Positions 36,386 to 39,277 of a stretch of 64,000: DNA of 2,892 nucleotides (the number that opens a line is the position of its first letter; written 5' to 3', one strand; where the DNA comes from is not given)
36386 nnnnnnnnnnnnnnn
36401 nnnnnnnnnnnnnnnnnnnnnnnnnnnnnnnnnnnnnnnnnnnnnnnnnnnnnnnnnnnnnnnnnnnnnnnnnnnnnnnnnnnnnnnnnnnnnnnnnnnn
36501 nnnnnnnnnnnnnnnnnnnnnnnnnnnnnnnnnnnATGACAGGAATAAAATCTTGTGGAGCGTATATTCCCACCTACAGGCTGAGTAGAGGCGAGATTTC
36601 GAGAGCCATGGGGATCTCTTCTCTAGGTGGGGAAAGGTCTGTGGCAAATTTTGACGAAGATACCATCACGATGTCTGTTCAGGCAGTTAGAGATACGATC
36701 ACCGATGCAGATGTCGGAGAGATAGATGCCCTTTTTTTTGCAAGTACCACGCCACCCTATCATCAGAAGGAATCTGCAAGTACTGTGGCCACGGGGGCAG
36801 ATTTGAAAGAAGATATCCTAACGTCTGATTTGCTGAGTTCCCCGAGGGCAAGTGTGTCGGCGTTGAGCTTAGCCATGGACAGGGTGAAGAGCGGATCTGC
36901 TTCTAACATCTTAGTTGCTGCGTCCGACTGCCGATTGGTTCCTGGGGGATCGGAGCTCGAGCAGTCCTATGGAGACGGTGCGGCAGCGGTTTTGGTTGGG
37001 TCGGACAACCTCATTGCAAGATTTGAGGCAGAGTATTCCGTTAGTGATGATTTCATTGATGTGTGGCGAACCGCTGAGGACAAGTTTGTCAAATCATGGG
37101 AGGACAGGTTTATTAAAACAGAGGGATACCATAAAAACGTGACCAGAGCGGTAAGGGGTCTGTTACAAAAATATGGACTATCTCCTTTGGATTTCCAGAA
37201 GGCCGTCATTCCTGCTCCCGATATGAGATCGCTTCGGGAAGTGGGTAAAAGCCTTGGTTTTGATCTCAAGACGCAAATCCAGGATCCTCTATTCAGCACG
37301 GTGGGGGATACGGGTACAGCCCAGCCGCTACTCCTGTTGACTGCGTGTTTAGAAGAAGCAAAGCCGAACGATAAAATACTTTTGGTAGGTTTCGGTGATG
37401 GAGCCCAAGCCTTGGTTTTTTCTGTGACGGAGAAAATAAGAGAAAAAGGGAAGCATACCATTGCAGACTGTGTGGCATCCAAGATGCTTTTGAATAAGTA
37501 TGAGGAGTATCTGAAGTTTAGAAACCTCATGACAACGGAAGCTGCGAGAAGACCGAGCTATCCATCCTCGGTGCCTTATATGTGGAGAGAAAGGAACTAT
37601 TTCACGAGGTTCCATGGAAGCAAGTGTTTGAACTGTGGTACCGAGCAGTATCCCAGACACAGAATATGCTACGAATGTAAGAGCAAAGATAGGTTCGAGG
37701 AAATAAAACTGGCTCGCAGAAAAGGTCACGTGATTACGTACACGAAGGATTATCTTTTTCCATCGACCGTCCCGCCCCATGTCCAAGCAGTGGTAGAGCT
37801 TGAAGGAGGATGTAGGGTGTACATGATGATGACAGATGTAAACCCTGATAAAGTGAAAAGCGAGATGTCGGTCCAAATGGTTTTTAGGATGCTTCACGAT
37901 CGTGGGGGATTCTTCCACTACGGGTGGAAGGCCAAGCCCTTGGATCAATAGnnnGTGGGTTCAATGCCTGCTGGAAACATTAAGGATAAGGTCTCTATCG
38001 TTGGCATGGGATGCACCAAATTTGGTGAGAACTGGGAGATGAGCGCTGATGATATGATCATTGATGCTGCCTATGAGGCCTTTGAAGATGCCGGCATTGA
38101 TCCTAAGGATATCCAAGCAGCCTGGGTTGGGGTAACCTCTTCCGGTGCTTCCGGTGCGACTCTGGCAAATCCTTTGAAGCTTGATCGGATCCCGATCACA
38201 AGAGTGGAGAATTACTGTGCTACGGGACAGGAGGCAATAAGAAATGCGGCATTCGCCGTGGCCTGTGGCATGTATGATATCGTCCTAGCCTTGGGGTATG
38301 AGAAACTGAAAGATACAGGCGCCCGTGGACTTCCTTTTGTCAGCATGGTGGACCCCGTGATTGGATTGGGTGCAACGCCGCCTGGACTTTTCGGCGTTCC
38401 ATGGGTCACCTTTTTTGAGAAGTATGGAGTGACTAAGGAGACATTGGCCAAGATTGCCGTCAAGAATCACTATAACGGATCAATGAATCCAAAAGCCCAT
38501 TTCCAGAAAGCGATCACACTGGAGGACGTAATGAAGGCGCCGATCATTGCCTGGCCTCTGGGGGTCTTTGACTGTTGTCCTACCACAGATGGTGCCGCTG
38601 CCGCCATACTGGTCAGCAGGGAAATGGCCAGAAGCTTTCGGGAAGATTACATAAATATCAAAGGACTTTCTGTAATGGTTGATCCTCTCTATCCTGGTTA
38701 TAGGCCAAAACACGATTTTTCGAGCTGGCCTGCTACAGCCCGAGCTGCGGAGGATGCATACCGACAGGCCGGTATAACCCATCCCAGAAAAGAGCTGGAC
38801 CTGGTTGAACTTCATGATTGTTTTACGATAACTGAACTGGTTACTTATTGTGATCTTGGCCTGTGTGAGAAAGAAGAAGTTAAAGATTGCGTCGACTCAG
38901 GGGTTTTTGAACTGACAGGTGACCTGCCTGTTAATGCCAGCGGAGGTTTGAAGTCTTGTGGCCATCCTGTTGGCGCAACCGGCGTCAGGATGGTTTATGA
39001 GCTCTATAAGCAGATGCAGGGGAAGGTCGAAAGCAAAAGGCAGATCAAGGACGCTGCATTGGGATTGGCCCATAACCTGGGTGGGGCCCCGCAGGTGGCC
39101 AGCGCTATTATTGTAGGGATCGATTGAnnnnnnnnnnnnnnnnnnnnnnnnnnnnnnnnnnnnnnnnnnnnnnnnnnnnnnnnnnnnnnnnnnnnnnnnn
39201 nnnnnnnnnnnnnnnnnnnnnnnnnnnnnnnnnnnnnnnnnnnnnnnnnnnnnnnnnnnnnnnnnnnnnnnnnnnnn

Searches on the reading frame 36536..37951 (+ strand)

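Call 5: search_protein_families(library=pfam, proteins=[window:36536-37951:+])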
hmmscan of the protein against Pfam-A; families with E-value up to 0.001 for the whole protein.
window:36536-37951:+ (471 aa): 3 families
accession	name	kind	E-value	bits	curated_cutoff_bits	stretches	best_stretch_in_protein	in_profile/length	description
PF08545.16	ACP_syn_III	-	3.8e-07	30.3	24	1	105-157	9-64/80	3-Oxoacyl-[acyl-carrier-protein (ACP)] synthase III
PF01796.24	OB_ChsH2_C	-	9.3e-07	29.1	27.1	1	395-451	6-65/65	ChsH2, C-terminal OB-fold domain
PF08541.16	ACP_syn_III_C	-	3.5e-06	27.5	26.6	1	210-291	1-82/90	3-Oxoacyl-[acyl-carrier-protein (ACP)] synthase III C terminal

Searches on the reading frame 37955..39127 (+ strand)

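Call 5: search_protein_families(library=pfam, proteins=[window:37955-39127:+])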
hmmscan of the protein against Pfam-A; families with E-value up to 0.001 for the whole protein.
window:37955-39127:+ (390 aa): 4 families
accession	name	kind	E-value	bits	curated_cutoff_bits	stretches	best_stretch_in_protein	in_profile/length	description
PF22691.2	Thiolase_C_1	-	4.5e-38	130.7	28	1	254-387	14-142/144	Thiolase C-terminal domain-like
PF00108.29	Thiolase_N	-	1e-20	74.7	26.4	2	13-119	1-116/260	Thiolase, N-terminal domain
PF02803.24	Thiolase_C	-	1.2e-09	38.3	27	1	253-357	18-100/123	Thiolase, C-terminal domain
PF00109.32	ketoacyl-synt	-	4.3e-05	23.7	20.8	0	34-68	92-126/252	Beta-ketoacyl synthase, N-terminal domain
